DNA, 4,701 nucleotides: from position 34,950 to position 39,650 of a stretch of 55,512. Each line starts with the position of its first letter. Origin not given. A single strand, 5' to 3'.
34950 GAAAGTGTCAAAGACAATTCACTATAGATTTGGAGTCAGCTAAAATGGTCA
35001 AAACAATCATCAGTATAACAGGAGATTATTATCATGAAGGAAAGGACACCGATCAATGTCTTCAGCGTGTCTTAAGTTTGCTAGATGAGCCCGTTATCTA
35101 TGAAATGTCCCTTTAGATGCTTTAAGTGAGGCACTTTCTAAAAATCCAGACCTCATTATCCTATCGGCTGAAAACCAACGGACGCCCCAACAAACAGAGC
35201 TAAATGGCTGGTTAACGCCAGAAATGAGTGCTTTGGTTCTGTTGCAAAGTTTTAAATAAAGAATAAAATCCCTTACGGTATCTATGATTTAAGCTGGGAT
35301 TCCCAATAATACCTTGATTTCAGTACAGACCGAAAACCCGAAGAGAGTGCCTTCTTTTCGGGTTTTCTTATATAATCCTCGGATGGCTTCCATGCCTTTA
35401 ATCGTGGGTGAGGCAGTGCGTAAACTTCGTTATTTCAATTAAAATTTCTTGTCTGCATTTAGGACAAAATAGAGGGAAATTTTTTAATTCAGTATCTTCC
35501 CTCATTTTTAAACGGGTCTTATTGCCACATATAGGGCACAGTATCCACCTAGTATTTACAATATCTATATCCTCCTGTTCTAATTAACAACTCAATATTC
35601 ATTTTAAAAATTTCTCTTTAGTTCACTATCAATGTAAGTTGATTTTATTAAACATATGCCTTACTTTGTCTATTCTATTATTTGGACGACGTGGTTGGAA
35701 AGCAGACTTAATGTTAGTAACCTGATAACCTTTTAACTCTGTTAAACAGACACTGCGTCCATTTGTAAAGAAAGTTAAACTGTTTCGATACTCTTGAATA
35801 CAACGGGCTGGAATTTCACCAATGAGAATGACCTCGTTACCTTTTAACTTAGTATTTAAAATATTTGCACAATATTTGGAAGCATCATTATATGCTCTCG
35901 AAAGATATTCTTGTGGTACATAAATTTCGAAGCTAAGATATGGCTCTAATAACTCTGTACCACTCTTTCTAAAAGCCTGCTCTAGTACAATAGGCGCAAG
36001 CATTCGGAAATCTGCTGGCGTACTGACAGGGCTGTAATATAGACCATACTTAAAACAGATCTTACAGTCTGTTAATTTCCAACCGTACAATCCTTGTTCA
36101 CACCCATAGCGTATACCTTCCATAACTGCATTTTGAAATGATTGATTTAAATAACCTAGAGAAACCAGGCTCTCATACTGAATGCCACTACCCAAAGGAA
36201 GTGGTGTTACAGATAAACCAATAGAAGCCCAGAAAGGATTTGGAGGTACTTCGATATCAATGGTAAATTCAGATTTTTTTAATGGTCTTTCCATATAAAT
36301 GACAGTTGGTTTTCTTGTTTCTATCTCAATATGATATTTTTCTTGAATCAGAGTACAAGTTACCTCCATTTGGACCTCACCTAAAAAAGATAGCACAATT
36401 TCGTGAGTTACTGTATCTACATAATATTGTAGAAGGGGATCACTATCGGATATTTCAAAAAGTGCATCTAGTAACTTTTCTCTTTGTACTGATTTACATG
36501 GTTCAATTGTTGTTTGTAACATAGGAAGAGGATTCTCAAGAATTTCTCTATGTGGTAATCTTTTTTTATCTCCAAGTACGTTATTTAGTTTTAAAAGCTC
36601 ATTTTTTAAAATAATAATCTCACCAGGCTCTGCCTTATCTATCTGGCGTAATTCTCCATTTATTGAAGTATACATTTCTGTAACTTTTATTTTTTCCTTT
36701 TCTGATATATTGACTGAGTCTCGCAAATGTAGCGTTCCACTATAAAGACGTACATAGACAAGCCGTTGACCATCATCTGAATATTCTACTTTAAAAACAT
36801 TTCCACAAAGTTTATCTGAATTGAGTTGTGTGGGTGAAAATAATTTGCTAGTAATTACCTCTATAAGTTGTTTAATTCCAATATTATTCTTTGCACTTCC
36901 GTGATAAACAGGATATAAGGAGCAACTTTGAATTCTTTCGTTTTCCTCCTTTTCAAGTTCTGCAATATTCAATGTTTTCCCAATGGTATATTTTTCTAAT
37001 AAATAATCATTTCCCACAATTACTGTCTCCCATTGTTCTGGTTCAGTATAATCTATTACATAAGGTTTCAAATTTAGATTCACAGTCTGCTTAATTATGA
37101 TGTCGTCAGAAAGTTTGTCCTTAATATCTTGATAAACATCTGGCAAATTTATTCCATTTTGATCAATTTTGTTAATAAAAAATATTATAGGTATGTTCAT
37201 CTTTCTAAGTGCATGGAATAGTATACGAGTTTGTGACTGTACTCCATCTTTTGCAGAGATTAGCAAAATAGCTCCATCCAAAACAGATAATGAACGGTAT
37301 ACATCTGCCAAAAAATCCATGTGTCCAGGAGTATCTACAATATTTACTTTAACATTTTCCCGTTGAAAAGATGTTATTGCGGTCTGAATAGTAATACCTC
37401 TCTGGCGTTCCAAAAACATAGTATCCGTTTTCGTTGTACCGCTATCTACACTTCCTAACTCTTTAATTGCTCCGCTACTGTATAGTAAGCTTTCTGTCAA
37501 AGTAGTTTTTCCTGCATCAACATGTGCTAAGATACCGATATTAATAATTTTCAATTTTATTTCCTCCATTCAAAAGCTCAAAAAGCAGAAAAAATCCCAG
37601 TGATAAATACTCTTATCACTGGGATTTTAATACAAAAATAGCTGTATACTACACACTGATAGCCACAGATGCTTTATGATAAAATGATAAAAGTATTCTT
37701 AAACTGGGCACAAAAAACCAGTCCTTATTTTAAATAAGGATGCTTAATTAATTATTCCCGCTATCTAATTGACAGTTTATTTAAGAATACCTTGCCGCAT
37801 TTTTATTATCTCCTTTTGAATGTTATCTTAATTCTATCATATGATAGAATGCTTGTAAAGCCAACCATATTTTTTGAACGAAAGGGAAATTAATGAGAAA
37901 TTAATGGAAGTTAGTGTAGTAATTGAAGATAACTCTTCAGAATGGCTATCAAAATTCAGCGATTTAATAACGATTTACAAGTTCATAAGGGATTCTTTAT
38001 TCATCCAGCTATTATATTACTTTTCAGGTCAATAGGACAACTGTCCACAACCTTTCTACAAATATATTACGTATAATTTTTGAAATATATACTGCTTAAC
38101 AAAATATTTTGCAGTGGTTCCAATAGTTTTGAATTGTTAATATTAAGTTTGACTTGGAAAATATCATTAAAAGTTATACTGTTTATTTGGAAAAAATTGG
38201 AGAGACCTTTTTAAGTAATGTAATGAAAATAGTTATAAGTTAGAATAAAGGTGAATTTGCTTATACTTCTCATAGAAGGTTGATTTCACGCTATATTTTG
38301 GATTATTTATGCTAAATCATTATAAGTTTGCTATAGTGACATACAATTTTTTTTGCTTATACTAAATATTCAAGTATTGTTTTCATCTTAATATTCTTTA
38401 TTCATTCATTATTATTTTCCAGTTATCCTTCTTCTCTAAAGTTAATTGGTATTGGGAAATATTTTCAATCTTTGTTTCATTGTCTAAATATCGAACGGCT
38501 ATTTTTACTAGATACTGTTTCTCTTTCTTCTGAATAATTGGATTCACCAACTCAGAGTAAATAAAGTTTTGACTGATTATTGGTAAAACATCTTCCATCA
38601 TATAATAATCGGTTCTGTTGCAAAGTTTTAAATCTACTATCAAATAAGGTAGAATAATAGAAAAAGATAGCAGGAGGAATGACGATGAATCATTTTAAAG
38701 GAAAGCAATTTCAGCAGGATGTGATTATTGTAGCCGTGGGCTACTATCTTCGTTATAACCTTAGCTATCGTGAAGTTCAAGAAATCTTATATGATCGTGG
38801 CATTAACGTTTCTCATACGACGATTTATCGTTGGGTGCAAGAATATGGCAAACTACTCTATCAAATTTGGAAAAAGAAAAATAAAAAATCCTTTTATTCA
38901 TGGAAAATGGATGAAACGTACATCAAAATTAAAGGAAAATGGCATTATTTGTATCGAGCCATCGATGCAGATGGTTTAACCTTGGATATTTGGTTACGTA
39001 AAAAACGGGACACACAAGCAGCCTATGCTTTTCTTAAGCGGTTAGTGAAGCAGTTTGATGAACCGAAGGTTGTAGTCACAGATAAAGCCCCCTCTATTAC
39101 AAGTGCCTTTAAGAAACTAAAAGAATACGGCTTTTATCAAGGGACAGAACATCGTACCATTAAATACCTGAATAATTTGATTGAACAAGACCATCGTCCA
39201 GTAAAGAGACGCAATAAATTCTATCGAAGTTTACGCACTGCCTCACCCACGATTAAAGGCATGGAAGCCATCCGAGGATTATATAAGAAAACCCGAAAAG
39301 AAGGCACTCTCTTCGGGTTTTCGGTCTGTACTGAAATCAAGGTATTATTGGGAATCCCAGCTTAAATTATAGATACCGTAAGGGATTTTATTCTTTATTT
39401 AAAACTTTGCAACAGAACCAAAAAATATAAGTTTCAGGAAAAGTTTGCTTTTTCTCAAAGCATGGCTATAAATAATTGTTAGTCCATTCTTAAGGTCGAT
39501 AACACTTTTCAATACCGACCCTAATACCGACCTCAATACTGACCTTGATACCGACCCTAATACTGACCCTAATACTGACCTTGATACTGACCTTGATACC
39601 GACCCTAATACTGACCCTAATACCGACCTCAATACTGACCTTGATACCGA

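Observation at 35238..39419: tet(S) with leader attenuator on a polysaccharide/metal-resistance plasmid, bracketed by IS1216 sequences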

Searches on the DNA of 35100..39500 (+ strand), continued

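Call 67: search_dna_similar(query=window:35629-37569:-, collection=plasmids, mode=near, max_rows=60)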
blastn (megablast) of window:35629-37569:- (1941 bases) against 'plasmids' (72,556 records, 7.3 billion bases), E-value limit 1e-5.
Records with a match: 721; places in all: 729; records where one place covers at least 80% of the query: 696.
Best place of each record, by identity: >=99% 56; 80-90% 12; 60-80% 653.
By first word of the organism name: Enterococcus 297; Escherichia 213; Salmonella 49; Neisseria 26; Campylobacter 21; Lactococcus 19; Staphylococcus 13; Vibrio 13; Ligilactobacillus 11; Klebsiella 10; and 17 more.
By predicted mobility (MOB-suite, as given by PLSDB): conjugative 307; mobilizable 303; non-mobilizable 111.
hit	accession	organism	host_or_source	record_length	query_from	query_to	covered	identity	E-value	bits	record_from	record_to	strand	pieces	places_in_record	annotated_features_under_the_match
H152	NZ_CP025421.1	Streptococcus parauberis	Paralichthys olivaceus,bacteria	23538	1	1941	100%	100.0%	0e+0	3585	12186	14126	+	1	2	tet(S): tetracycline-resistant ribosomal protection protein | tet(S): tetracycline resistance ribosomal protection protein Tet(S)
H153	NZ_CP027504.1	Enterococcus faecium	Homo sapiens,blood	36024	1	1941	100%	100.0%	0e+0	3585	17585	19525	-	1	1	tet(S): tetracycline-resistant ribosomal protection protein | tet(S): tetracycline resistance ribosomal protection protein Tet(S)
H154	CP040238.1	Enterococcus faecium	Homo sapiens,Pus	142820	1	1941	100%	100.0%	0e+0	3585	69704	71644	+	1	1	tet(S): tetracycline-resistant ribosomal protection protein | tet(S): tetracycline resistance ribosomal protection protein Tet(S)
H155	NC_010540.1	Lactococcus garvieae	-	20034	1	1941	100%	100.0%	0e+0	3585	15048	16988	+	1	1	tet(S): tetracycline-resistant ribosomal protection protein | tet(S): tetracycline resistance ribosomal protection protein Tet(S)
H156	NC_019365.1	Streptococcus infantis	oral cavity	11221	1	1941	100%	100.0%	0e+0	3585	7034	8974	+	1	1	tet(S): tetracycline-resistant ribosomal protection protein | tet(S): tetracycline resistance ribosomal protection protein Tet(S)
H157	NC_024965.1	Lactococcus lactis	-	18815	1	1941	100%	100.0%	0e+0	3585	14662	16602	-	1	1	tet(S): tetracycline-resistant ribosomal protection protein | tet(S): tetracycline resistance ribosomal protection protein Tet(S)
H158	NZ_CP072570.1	Enterococcus faecium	Homo sapiens,blood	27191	1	1941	100%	100.0%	0e+0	3585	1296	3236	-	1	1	tet(S): tetracycline-resistant ribosomal protection protein | tet(S): tetracycline resistance ribosomal protection protein Tet(S)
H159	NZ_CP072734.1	Enterococcus faecium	Homo sapiens,blood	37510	1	1941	100%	100.0%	0e+0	3585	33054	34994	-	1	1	tet(S): tetracycline-resistant ribosomal protection protein | tet(S): tetracycline resistance ribosomal protection protein Tet(S)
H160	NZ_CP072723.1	Enterococcus faecium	Homo sapiens,blood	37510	1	1941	100%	100.0%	0e+0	3585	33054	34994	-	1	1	tet(S): tetracycline-resistant ribosomal protection protein | tet(S): tetracycline resistance ribosomal protection protein Tet(S)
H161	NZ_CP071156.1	Listeria innocua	bacterial culture,food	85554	1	1941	100%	100.0%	0e+0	3585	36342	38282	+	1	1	tet(S): tetracycline-resistant ribosomal protection protein | tet(S): tetracycline resistance ribosomal protection protein Tet(S)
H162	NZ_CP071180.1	Listeria innocua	bacterial culture,food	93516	1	1941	100%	100.0%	0e+0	3585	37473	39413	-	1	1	tet(S): tetracycline-resistant ribosomal protection protein | tet(S): tetracycline resistance ribosomal protection protein Tet(S)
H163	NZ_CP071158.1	Listeria innocua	bacterial culture,food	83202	1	1941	100%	100.0%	0e+0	3585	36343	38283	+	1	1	tet(S): tetracycline-resistant ribosomal protection protein | tet(S): tetracycline resistance ribosomal protection protein Tet(S)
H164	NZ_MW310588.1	Lactococcus garvieae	-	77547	1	1941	100%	100.0%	0e+0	3585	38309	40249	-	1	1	tet(S): tetracycline-resistant ribosomal protection protein | tet(S): tetracycline resistance ribosomal protection protein Tet(S)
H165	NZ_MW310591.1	Lactococcus garvieae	-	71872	1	1941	100%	100.0%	0e+0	3585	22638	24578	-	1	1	tet(S): tetracycline-resistant ribosomal protection protein | tet(S): tetracycline resistance ribosomal protection protein Tet(S)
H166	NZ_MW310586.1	Lactococcus garvieae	-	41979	1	1941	100%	100.0%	0e+0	3585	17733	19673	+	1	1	tet(S): tetracycline-resistant ribosomal protection protein | tet(S): tetracycline resistance ribosomal protection protein Tet(S)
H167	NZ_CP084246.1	Enterococcus lactis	goat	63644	1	1941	100%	100.0%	0e+0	3585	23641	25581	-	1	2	tet(S): tetracycline-resistant ribosomal protection protein | tet(S): tetracycline resistance ribosomal protection protein Tet(S)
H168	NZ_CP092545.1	Staphylococcus aureus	Homo sapiens,urine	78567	1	1941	100%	100.0%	0e+0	3585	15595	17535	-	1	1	tet(S): tetracycline-resistant ribosomal protection protein | tet(S): tetracycline resistance ribosomal protection protein Tet(S)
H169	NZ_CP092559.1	Staphylococcus aureus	Homo sapiens,urine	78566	1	1941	100%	100.0%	0e+0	3585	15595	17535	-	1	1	tet(S): tetracycline-resistant ribosomal protection protein | tet(S): tetracycline resistance ribosomal protection protein Tet(S)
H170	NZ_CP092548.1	Staphylococcus aureus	Homo sapiens,urine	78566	1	1941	100%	100.0%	0e+0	3585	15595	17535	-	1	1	tet(S): tetracycline-resistant ribosomal protection protein | tet(S): tetracycline resistance ribosomal protection protein Tet(S)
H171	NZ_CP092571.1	Enterococcus faecium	Homo sapiens,urine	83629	1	1941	100%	100.0%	0e+0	3585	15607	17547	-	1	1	tet(S): tetracycline-resistant ribosomal protection protein | tet(S): tetracycline resistance ribosomal protection protein Tet(S)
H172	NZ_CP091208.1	Enterococcus faecium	Homo sapiens,whole organism,fecal sample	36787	1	1941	100%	100.0%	0e+0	3585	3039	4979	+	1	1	tet(S): tetracycline-resistant ribosomal protection protein | tet(S): tetracycline resistance ribosomal protection protein Tet(S)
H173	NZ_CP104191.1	Streptococcus parauberis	Paralichthys olivaceus,Diseased olive ...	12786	1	1941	100%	100.0%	0e+0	3585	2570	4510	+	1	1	tet(S): tetracycline-resistant ribosomal protection protein | tet(S): tetracycline resistance ribosomal protection protein Tet(S)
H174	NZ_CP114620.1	Enterococcus faecium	Homo sapiens,urine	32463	1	1941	100%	100.0%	0e+0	3585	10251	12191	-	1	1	tet(S): tetracycline-resistant ribosomal protection protein | tet(S): tetracycline resistance ribosomal protection protein Tet(S)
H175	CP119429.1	Streptococcus parauberis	Paralichthys olivaceus,Diseased olive ...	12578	1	1941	100%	100.0%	0e+0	3585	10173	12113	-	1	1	tet(S): tetracycline-resistant ribosomal protection protein | tet(S): tetracycline resistance ribosomal protection protein Tet(S)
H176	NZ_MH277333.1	Listeria monocytogenes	-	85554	1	1941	100%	100.0%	0e+0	3585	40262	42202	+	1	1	tet(S): tetracycline-resistant ribosomal protection protein | tet(S): tetracycline resistance ribosomal protection protein Tet(S)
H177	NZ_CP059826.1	Enterococcus faecium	Homo sapiens,blood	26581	1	1941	100%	100.0%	0e+0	3585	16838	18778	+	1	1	tet(S): tetracycline-resistant ribosomal protection protein | tet(S): tetracycline resistance ribosomal protection protein Tet(S)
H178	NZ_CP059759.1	Enterococcus faecium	Homo sapiens,blood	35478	1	1941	100%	100.0%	0e+0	3585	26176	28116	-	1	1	tet(S): tetracycline-resistant ribosomal protection protein | tet(S): tetracycline resistance ribosomal protection protein Tet(S)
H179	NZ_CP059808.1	Enterococcus faecium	Homo sapiens,blood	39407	1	1941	100%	100.0%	0e+0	3585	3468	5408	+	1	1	tet(S): tetracycline-resistant ribosomal protection protein | tet(S): tetracycline resistance ribosomal protection protein Tet(S)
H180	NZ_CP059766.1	Enterococcus faecium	Homo sapiens,blood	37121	1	1941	100%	100.0%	0e+0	3585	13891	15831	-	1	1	tet(S): tetracycline-resistant ribosomal protection protein | tet(S): tetracycline resistance ribosomal protection protein Tet(S)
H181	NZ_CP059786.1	Enterococcus faecium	Homo sapiens,blood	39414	1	1941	100%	100.0%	0e+0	3585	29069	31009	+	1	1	tet(S): tetracycline-resistant ribosomal protection protein | tet(S): tetracycline resistance ribosomal protection protein Tet(S)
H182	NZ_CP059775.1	Enterococcus faecium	Homo sapiens,blood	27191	1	1941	100%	100.0%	0e+0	3585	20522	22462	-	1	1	tet(S): tetracycline-resistant ribosomal protection protein | tet(S): tetracycline resistance ribosomal protection protein Tet(S)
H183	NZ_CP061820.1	Enterococcus faecium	Homo sapiens,blood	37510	1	1941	100%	100.0%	0e+0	3585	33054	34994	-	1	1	tet(S): tetracycline-resistant ribosomal protection protein | tet(S): tetracycline resistance ribosomal protection protein Tet(S)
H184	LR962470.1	Enterococcus faecalis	-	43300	1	1941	100%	100.0%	0e+0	3585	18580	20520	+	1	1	tet(S): tetracycline-resistant ribosomal protection protein | tet(S): tetracycline resistance ribosomal protection protein Tet(S)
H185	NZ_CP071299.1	Lactococcus sp. LG592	Homo sapiens,mixed culture,Human feces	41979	1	1941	100%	100.0%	0e+0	3585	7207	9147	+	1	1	tet(S): tetracycline-resistant ribosomal protection protein | tet(S): tetracycline resistance ribosomal protection protein Tet(S)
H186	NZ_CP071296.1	Lactococcus sp. LG1267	Homo sapiens,mixed culture,Human feces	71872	1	1941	100%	100.0%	0e+0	3585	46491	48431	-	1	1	tet(S): tetracycline-resistant ribosomal protection protein | tet(S): tetracycline resistance ribosomal protection protein Tet(S)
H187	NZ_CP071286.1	Lactococcus garvieae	Homo sapiens,mixed culture,Human feces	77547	1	1941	100%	100.0%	0e+0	3585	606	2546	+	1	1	tet(S): tetracycline-resistant ribosomal protection protein | tet(S): tetracycline resistance ribosomal protection protein Tet(S)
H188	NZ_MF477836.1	Macrococcoides canis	dog,ear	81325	1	1941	100%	100.0%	0e+0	3585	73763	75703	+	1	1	tet(S): tetracycline-resistant ribosomal protection protein | tet(S): tetracycline resistance ribosomal protection protein Tet(S)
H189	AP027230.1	Enterococcus faecium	Homo sapiens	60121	1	1941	100%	100.0%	0e+0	3585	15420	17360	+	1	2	tet(S): tetracycline-resistant ribosomal protection protein | tetM_1: tetracycline resistance ribosomal protection protein Tet(M) | tet(S): tetracycline resistance ribosomal protection protein Tet(S)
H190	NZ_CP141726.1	Lactococcus formosensis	-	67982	1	1941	100%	100.0%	0e+0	3585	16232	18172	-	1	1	tet(S): tetracycline-resistant ribosomal protection protein | tet(S): tetracycline resistance ribosomal protection protein Tet(S)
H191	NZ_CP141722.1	Lactococcus formosensis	Micropterus salmoides,cell culture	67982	1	1941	100%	100.0%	0e+0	3585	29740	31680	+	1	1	tet(S): tetracycline-resistant ribosomal protection protein | tet(S): tetracycline resistance ribosomal protection protein Tet(S)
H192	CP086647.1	Enterococcus faecium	Homo sapiens,whole organism,urine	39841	1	1941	100%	100.0%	0e+0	3585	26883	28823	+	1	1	tet(S): tetracycline-resistant ribosomal protection protein | tet(S): tetracycline resistance ribosomal protection protein Tet(S)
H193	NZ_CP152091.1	Enterococcus faecium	Homo sapiens,blood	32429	1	1941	100%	100.0%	0e+0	3585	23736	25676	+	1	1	tet(S): tetracycline-resistant ribosomal protection protein | tet(S): tetracycline resistance ribosomal protection protein Tet(S)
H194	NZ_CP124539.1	Lactococcus sp. NH2-7C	Sus scrofa domesticus,Cell of ...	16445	1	1941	100%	100.0%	0e+0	3585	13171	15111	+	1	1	tet(S): tetracycline-resistant ribosomal protection protein | tet(S): tetracycline resistance ribosomal protection protein Tet(S)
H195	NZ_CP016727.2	Lactococcus lactis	Single cell,Fermented Meat Product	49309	1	1941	100%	100.0%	0e+0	3585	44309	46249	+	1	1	tet(S): tetracycline-resistant ribosomal protection protein | tet(S): tetracycline resistance ribosomal protection protein Tet(S)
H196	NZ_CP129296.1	Lactococcus lactis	Food Material,Mixed Culture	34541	1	1941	100%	100.0%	0e+0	3585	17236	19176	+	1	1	tet(S): tetracycline-resistant ribosomal protection protein | tet(S): tetracycline resistance ribosomal protection protein Tet(S)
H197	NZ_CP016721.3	Lactococcus lactis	Single cell,Fermented Meat Product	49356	1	1941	100%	100.0%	0e+0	3585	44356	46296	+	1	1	tet(S): tetracycline-resistant ribosomal protection protein | tet(S): tetracycline resistance ribosomal protection protein Tet(S)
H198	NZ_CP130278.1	Lactococcus lactis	Single cell,Dairy fermentation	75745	1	1941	100%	100.0%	0e+0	3585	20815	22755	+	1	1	tet(S): tetracycline-resistant ribosomal protection protein | tet(S): tetracycline resistance ribosomal protection protein Tet(S)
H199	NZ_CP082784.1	Streptococcus parauberis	Paralichthys olivaceus,whole ...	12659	1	1941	100%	100.0%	0e+0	3585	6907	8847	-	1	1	tet(S): tetracycline-resistant ribosomal protection protein | tet(S): tetracycline resistance ribosomal protection protein Tet(S)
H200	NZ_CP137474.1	Enterococcus faecium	Chicken,feces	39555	1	1941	100%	100.0%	0e+0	3585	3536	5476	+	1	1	tet(S): tetracycline resistance ribosomal protection protein Tet(S)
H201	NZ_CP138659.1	Enterococcus faecalis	animal,Pig rectum feces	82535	1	1941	100%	100.0%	0e+0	3585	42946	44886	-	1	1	tet(S): tetracycline-resistant ribosomal protection protein | tet(S): tetracycline resistance ribosomal protection protein Tet(S)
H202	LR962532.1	Enterococcus faecalis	-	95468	1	1941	100%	99.9%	0e+0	3579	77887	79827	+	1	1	tet(S): tetracycline-resistant ribosomal protection protein | tet(S): tetracycline resistance ribosomal protection protein Tet(S)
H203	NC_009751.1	Lactococcus lactis subsp. lactis K214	-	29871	1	1941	100%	99.9%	0e+0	3574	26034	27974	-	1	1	tet(S): tetracycline-resistant ribosomal protection protein | tet(S): tetracycline resistance ribosomal protection protein Tet(S)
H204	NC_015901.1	Lactococcus lactis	raw milk cheese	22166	1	1941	100%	99.8%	0e+0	3568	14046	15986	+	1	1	tet(S): tetracycline-resistant ribosomal protection protein | tet(S): tetracycline resistance ribosomal protection protein Tet(S)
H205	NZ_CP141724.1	Lactococcus formosensis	Oncorhynchus mykiss,cell culture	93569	1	1941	100%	99.2%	0e+0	3502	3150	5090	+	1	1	tet(S): tetracycline-resistant ribosomal protection protein | tet(S): tetracycline resistance ribosomal protection protein Tet(S)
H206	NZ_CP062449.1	Staphylococcus aureus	Homo sapiens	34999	1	1935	100%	79.2%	0e+0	1328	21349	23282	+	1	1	tet(M): tetracycline resistance ribosomal protection protein Tet(M)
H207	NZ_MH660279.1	Staphylococcus aureus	-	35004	1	1935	100%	79.2%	0e+0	1328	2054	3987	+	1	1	tet(M): tetracycline resistance ribosomal protection protein Tet(M)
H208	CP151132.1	Staphylococcus aureus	Homo sapiens,blood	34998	1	1935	100%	79.2%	0e+0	1328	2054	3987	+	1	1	tet(M): tetracycline resistance ribosomal protection protein Tet(M)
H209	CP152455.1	Staphylococcus aureus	Homo sapiens,blood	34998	1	1935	100%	79.2%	0e+0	1328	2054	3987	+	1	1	tet(M): tetracycline resistance ribosomal protection protein Tet(M)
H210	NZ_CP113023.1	Staphylococcus aureus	environmental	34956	1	1935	100%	79.1%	0e+0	1317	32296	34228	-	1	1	tet(M): tetracycline-resistant ribosomal protection protein (x2)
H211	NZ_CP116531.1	Enterococcus faecium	Bos taurus,whole organism,fecal sample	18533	1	1935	100%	79.0%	0e+0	1306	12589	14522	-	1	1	tet(M): tetracycline resistance ribosomal protection protein Tet(M)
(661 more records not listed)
